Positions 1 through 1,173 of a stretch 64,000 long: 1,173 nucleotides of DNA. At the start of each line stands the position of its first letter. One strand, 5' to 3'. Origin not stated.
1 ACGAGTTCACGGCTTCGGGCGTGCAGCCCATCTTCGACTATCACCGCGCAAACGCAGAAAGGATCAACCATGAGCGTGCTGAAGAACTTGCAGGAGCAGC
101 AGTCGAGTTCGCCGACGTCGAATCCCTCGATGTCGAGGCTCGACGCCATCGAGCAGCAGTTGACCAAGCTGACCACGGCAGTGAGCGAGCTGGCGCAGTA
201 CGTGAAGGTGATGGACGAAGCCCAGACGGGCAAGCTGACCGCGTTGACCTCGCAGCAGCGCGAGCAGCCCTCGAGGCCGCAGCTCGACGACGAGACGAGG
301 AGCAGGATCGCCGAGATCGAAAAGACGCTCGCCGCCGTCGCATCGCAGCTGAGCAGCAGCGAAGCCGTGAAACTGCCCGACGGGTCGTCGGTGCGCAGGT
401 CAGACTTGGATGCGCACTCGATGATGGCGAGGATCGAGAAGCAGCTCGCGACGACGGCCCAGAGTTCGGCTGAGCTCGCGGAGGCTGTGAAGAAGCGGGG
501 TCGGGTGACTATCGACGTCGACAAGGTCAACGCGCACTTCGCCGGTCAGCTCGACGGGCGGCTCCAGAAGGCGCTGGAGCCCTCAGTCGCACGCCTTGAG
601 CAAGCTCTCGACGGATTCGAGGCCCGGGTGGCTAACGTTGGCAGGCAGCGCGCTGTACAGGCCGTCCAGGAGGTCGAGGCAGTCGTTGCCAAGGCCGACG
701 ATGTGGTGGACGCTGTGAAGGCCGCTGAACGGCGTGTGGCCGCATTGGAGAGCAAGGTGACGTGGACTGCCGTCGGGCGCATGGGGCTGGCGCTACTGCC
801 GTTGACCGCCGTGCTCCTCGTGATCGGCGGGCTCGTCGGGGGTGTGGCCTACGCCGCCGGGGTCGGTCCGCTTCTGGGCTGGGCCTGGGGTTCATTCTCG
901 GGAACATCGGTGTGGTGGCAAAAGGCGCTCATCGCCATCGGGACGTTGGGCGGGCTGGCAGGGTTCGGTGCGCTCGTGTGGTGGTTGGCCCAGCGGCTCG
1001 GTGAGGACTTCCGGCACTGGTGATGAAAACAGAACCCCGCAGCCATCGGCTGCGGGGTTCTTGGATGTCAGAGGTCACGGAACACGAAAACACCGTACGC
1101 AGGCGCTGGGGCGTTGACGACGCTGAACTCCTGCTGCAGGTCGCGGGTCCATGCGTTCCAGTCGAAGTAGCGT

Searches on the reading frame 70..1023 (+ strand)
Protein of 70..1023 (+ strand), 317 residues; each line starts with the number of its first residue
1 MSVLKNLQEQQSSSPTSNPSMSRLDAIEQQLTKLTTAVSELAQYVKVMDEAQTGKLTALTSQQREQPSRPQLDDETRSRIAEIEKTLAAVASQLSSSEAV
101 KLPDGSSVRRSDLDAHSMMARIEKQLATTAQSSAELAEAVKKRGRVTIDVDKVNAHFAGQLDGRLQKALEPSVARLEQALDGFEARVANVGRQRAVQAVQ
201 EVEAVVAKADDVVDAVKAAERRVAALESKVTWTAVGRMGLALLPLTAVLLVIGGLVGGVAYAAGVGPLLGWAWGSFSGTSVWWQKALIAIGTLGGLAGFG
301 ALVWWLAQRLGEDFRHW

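Call 3: search_protein_families(library=pfam, proteins=[window:70-1023:+])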
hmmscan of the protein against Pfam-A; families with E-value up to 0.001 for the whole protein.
window:70-1023:+ (317 aa): 1 family
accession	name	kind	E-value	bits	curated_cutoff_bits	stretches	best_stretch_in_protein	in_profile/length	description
PF10046.14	BLOC1_2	-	0.00055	20.7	33.4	1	4-47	47-90/96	Biogenesis of lysosome-related organelles complex-1 subunit 2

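Call 18: find_encoding_contigs(protein=window:70-1023:+, flank=10000, max_places=4)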
Protein window:70-1023:+ (317 aa): 1 contig read that carries it; 1 place shown.
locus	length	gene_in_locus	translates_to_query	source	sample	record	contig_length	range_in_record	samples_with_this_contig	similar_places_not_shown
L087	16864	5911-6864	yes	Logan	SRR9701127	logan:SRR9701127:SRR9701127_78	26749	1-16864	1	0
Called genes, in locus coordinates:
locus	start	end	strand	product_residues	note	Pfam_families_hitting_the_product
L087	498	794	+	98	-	PF12728:HTH_17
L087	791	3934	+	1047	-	-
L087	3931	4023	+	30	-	-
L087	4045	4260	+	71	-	PF11523:DUF3223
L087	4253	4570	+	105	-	-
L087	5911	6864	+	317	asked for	-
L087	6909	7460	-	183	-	PF07275:ArdA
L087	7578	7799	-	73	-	PF13744:HTH_37 (weak), PF13560:HTH_31, PF01381:HTH_3, PF13443:HTH_26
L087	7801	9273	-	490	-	-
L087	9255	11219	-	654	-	PF13588:HSDR_N_2, PF02384:N6_Mtase, PF01170:UPF0020, PF07669:Eco57I (weak)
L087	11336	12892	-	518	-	PF00239:Resolvase, PF07508:Recombinase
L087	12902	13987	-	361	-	PF01926:MMR_HSR1, PF02421:FeoB_N, PF02824:TGS (faint), PF06071:YchF-GTPase_C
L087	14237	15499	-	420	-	PF02127:Peptidase_M18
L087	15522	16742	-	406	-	-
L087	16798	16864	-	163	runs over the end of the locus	PF04191:PEMT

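Call 25: search_protein_families(library=pfam, proteins=[L087:791-3934:+, L087:498-794:+, L087:4045-4260:+, L087:4253-4570:+, window:70-1023:+], max_evalue=1)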
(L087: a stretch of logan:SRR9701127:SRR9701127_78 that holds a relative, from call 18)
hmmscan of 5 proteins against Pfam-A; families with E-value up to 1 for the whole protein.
L087:791-3934:+ (1047 aa): 0 families

L087:498-794:+ (98 aa): 4 families
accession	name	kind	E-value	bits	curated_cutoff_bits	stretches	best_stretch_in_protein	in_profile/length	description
PF12728.13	HTH_17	-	5.9e-08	33.3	27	1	15-60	2-47/51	Helix-turn-helix domain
PF17594.7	GP57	-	0.094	12.9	27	1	30-85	16-71/75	Phage Tail fiber assembly helper gene product 57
PF13338.12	AbiEi_4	-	0.15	12.7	25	0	11-40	9-38/49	Transcriptional regulator, AbiEi antitoxin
PF23736.1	Ig_ZP2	-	0.19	11.8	27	1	9-32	51-74/126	Zona pellucida sperm-binding protein 2, Ig-like domain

L087:4045-4260:+ (71 aa): 1 family
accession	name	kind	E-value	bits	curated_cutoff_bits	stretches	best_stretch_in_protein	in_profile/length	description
PF11523.13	DUF3223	-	1.3e-11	45.3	21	1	5-55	24-75/75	Protein of unknown function (DUF3223)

L087:4253-4570:+ (105 aa): 5 families
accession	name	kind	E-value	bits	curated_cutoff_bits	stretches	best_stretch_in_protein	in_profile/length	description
PF15821.10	DUF4709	-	0.014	16.3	27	1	3-67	25-88/110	Domain of unknown function (DUF4709)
PF16026.10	MIEAP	-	0.025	15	27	1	8-101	10-101/195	Mitochondria-eating protein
PF06295.17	ZapG-like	-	0.038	14.5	33.5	1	38-83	55-100/123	Z-ring associated protein G-like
PF00808.29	CBFD_NFYB_HMF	-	0.058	14.1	21.4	1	20-69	6-54/65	Histone-like transcription factor (CBF/NF-Y) and archaeal histone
PF18149.6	Helicase_PWI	-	0.072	13.8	23.1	1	15-74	29-88/111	N-terminal helicase PWI domain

window:70-1023:+ (317 aa): 14 families
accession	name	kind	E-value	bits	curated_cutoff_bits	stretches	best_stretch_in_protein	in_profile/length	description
PF10046.14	BLOC1_2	-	0.00055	20.7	33.4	1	4-47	47-90/96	Biogenesis of lysosome-related organelles complex-1 subunit 2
PF23991.1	DUF7310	-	0.0035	18.2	40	1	176-230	1-53/83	Coiled-coil region of unknown function (DUF7310)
PF04108.17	ATG17_like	-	0.015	15.3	43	1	25-191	119-259/355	Autophagy protein ATG17-like domain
PF04513.17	Baculo_PEP_C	-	0.016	15.7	38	0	22-94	38-101/140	Baculovirus polyhedron envelope protein, PEP, C terminus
PF16326.10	ABC_tran_CTD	-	0.027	15.1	32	0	23-60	9-47/69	ABC transporter C-terminal domain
PF13166.12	AAA_13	-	0.032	13.4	36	1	35-231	282-468/713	AAA domain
PF07093.16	SGT1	-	0.042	12.8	30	1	24-133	402-493/587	SGT1 protein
PF08702.15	Fib_alpha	-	0.084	13.5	29.9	1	21-94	34-104/143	Fibrinogen alpha/beta chain family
PF06103.16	DUF948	-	0.21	12.2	37.2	0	173-227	35-88/89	Bacterial protein of unknown function (DUF948)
PF16342.10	DUF4972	-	0.22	11.8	28.8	1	171-221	75-125/128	Domain of unknown function (DUF4972)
PF05531.17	NPV_P10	-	0.35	11.8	29.8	0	8-42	28-62/75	Nucleopolyhedrovirus P10 protein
PF01519.22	DUF16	-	0.5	11.3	40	0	20-92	32-97/104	Protein of unknown function DUF16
PF20730.2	YetF_N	-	0.52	10.6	26.5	0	250-265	39-54/76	YetF N-terminal transmembrane domain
PF24915.1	Spectrin_SESTD1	-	0.53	11.1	27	1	19-90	28-98/110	SESTD1-like, spectrin repeat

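Call 26: search_solved_structures(query=L087:791-3934:+, max_evalue=1)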
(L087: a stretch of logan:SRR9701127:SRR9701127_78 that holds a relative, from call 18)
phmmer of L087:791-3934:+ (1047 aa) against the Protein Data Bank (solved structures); distinct sequences matched with E-value up to 1: 4.
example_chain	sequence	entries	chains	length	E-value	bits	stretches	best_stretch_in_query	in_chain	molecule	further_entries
8ziy_A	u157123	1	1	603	0.24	12.2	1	219-307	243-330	Enteropeptidase non-catalytic heavy chain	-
8h3s_A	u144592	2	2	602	0.24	12.2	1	219-307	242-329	Enteropeptidase non-catalytic heavy chain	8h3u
8zj4_A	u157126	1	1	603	0.25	12.2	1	219-307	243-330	Enteropeptidase non-catalytic heavy chain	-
8zi4_A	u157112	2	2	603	0.25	12.2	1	219-307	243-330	Enteropeptidase non-catalytic heavy chain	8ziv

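Call 29: search_protein_families(library=ncbifam, proteins=[L087:791-3934:+, L087:498-794:+], max_evalue=0.01)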
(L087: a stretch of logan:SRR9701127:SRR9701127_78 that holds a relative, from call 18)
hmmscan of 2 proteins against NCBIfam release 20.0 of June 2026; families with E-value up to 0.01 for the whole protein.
L087:791-3934:+ (1047 aa): 0 families

L087:498-794:+ (98 aa): 2 families
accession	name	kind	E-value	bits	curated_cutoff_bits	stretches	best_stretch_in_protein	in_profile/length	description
TIGR01764.1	excise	domain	2.9e-07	30.7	28.8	1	28-59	15-46/49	excisionase family DNA-binding protein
NF047737.1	antiphage_MADS1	equivalog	0.0038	17.4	80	1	29-58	18-47/49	methylation-associated defense system helix-turn-helix domain-containing protein MAD1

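Call 30: search_protein_families(library=phrogs, proteins=[L087:791-3934:+, L087:498-794:+, L087:4253-4570:+, window:70-1023:+], max_evalue=0.01)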
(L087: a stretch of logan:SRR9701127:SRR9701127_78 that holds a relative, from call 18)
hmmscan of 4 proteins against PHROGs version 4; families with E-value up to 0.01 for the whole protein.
L087:791-3934:+ (1047 aa): 2 families
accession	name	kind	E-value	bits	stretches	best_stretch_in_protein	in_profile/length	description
phrog_11768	-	DNA, RNA and nucleotide metabolism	8.2e-08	32.2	1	634-737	401-489/647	DNA polymerase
phrog_23622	-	unknown function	0.0014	19.9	1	24-71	20-65/129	-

L087:498-794:+ (98 aa): 4 families
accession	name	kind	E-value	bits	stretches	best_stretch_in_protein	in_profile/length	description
phrog_66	-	integration and excision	0.00032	21.5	1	12-60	91-140/412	excisionase and transcriptional regulator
phrog_15534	-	DNA, RNA and nucleotide metabolism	0.00042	21.8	1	15-57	44-85/93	HTH DNA binding protein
phrog_1864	-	unknown function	0.0053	17.6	1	22-49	27-55/73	-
phrog_10045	-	DNA, RNA and nucleotide metabolism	0.0056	17.5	1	2-60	8-67/74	HTH DNA binding protein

L087:4253-4570:+ (105 aa): 0 families

window:70-1023:+ (317 aa): 3 families
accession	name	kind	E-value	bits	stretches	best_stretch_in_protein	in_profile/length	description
phrog_58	-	tail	0.00023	20.6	1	24-276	460-652/1544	tail length tape measure protein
phrog_6136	-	unknown function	0.0015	19.5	0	181-253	37-86/120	-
phrog_8131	-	unknown function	0.0067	16.2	1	223-262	107-143/559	-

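Call 44: find_homologous_proteins(query=L087:791-3934:+, max_evalue=0.00001)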
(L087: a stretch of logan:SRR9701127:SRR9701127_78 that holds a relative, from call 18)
Query L087:791-3934:+ (1047 aa): 75 proteins with E <= 0.00001 among 8000 candidates.
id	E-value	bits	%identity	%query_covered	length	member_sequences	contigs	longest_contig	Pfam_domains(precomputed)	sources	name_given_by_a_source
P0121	0.0e+0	2194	91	100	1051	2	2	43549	-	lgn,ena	-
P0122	0.0e+0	2194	91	100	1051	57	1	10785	-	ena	-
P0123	0.0e+0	2193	94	95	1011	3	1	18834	-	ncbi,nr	ncbi:DNA-directed DNA polymerase [Propionibacterium freudenreichii]|nr:DNA-directed DNA polymerase [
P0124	0.0e+0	2186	91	100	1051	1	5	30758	-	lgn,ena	-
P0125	0.0e+0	2181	91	99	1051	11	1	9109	-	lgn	-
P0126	0.0e+0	2160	90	100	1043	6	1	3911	-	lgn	-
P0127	0.0e+0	2159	90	100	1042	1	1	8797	-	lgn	-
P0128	0.0e+0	2157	90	100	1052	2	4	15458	-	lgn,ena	-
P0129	0.0e+0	2155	90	99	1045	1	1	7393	-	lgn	-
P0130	0.0e+0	2155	90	100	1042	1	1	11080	-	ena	-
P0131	0.0e+0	2150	90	100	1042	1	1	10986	-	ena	-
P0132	0.0e+0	2145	90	100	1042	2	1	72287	-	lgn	-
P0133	0.0e+0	2140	89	100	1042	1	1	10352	-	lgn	-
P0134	0.0e+0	2092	88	99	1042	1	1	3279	-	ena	-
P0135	0.0e+0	2034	85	100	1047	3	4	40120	-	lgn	-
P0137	0.0e+0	2026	85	99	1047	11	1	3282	-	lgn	-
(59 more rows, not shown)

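Call 46: search_solved_structures(query=A1, max_evalue=1)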
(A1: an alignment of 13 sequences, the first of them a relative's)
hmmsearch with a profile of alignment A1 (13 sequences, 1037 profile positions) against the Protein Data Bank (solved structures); distinct sequences matched with E-value up to 1: 0.

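Call 62: predict_structure(alignment_id=A2)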
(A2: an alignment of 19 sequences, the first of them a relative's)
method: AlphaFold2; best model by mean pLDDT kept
length: 1051 residues; sequences in the alignment: 19
mean_pLDDT: 76.6   pTM: 0.73
mean pLDDT of the five models: 76.6, 76.0, 75.2, 73.4, 70.2
residues with pLDDT >= 90: 333; 70-90: 414; 50-70: 168; < 50: 136
segments of 3 or more residues with pLDDT < 50: 1-47, 90-92, 130-137, 278-287, 451-463, 669-696, 845-849, 1015-1017, 1041-1051
pLDDT, mean of each block of 10 residues (from residue 1): 25 29 23 27 40 83 80 84 80 73 85 89 56 51 89 94 85 69 90 93 90 87 75 82 67 64 60 53 47 67 60 86 90 82 87 85 85 90 93 87 80 86 62 64 75 38 52 85 83 88 93 89 91 94 94 96 95 85 86 92 97 95 89 91 91 87 69 40 36 54 89 96 94 92 94 92 91 92 86 72 56 82 82 61 49 66 79 90 91 93 82 68 67 89 80 67 88 86 83 89 82 58 84 81 33 29
secondary structure, 60 per line:
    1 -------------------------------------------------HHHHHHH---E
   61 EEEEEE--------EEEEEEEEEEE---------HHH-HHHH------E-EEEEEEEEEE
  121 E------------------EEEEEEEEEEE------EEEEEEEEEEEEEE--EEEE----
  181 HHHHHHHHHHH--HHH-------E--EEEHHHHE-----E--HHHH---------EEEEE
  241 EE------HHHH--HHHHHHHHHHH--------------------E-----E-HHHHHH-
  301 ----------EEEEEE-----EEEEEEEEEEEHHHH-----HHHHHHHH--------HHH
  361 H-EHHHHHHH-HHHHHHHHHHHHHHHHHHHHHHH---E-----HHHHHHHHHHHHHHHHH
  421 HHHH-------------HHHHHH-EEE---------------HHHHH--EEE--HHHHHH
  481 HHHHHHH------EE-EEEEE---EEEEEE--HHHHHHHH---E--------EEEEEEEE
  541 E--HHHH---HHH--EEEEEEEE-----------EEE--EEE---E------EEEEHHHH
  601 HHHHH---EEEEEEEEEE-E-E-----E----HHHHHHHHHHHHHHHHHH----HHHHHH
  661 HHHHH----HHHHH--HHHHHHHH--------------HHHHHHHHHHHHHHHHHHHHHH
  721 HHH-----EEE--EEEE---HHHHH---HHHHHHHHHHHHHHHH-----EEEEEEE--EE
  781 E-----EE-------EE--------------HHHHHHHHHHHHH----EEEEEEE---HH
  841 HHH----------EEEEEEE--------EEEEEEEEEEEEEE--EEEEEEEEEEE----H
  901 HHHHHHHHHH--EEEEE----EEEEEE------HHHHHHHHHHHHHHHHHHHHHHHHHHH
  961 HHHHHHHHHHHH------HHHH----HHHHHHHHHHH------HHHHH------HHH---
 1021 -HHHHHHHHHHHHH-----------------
elements in order (helices of 4 or more, strands of 3 or more residues): H50-56 E60-66 E75-85 H99-102 E111-121 E140-150 E157-170 E173-176 H181-191 E207-209 H210-213 H223-226 E236-242 H249-252 H255-265 H294-299 E311-316 E322-332 H333-336 H342-349 H358-361 H364-370 H372-394 H404-424 H438-443 E445-447 H463-467 E470-472 H475-487 E497-501 E505-510 H513-520 E533-541 H544-547 E556-563 E575-577 E580-582 E593-596 H597-605 E609-618 H633-650 H655-665 H670-674 H677-684 H699-723 E729-731 E734-737 H741-745 H749-764 E770-776 E779-781 H812-824 E829-835 H839-843 E854-860 E869-882 E885-895 H900-910 E913-917 E922-927 H934-972 H979-982 H987-997 H1004-1008 H1022-1034

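Call 66: fold_search(model_id=the predicted structure, library=pdb)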
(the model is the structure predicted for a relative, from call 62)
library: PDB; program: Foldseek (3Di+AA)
matches with E <= 10: 337; with E <= 0.001: 140
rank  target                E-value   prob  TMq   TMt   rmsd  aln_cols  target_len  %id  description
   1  2pyj_A                5.8e-11  1.00  0.34  0.60  13.9       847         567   12  Phi29 DNA polymerase complexed with primer-template DNA and incoming nucleotide substrates (ternary complex) (released 2007-07-17)
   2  2ex3_A                9.9e-11  1.00  0.33  0.56  15.0       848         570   12  Bacteriophage phi29 DNA polymerase bound to terminal protein (released 2006-03-14)
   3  2pzs_C                1.9e-10  1.00  0.37  0.62   8.5       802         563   12  Phi29 DNA polymerase complexed with primer-template DNA (post-translocation binary complex) (released 2007-07-17)
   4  2pyj_B                1.9e-10  1.00  0.34  0.58  14.8       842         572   12  Phi29 DNA polymerase complexed with primer-template DNA and incoming nucleotide substrates (ternary complex) (released 2007-07-17)
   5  2py5_A                3.2e-10  1.00  0.31  0.53   8.5       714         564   12  Phi29 DNA polymerase complexed with single-stranded DNA (released 2007-07-17)
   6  3a2f_A                5.1e-09  1.00  0.27  0.34  13.0       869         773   10  Crystal Structure of Pyrococcus furiosus DNA polymerase/PCNA monomer mutant complex (released 2009-11-03)
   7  7tqw_A                7.9e-09  1.00  0.26  0.34  12.1       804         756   11  Kod RSGA incorporating PMT, n+2 (released 2022-08-31)
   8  7b0f_A                7.9e-09  1.00  0.23  0.30  12.8       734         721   11  TgoT_6G12 Binary complex (released 2020-12-30)
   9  8s84_A                8.7e-09  1.00  0.25  0.32  12.6       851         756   12  KOD-H4 DNA polymerase mutant in a ternary complex with DNA/DNA and non-hydrolyzable triphosphate (released 2024-11-13)
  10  2xhb_A                9.2e-09  1.00  0.26  0.33  12.3       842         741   12  Crystal structure of DNA polymerase from Thermococcus gorgonarius in complex with hypoxanthine-containing DNA (released 2010-07-21)
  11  4k8x_A                1.1e-08  1.00  0.27  0.34  12.4       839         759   12  Binary complex of 9N DNA polymerase in the replicative state (released 2013-06-26)
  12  4k8z_A                2.1e-08  1.00  0.27  0.34  12.6       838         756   12  KOD Polymerase in binary complex with dsDNA (released 2013-06-26)
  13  7b08                  2.2e-08  1.00  0.26  0.33  12.2       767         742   12  TgoT apo (released 2020-12-30)
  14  1wn7                  2.3e-08  1.00  0.26  0.34  12.0       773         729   13  Crystal structure of archaeal family B DNA polymerase mutant (released 2005-08-02)
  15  2vwk                  2.3e-08  1.00  0.27  0.33  13.9       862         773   12  Uracil Recognition in Archaeal DNA Polymerases Captured by X-ray Crystallography. V93Q polymerase variant (released 2008-07-22)
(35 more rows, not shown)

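Call 80: search_protein_families(library=pfam, proteins=[L087:5097-6314:+, L087:4558-5100:+], max_evalue=0.01)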
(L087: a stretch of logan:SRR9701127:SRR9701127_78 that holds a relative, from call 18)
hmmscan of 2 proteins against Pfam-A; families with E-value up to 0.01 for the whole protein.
L087:5097-6314:+ (405 aa): 1 family
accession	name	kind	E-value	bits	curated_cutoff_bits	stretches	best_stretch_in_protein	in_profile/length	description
PF03432.20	Relaxase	-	2.4e-10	41.2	24.6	1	34-159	11-131/132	MobA/VirD2-like, nuclease domain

L087:4558-5100:+ (180 aa): 1 family
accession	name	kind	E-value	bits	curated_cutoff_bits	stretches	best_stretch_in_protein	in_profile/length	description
PF21983.2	NikA-like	-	5.8e-09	36.4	27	1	71-150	5-70/72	Mobilization protein NikA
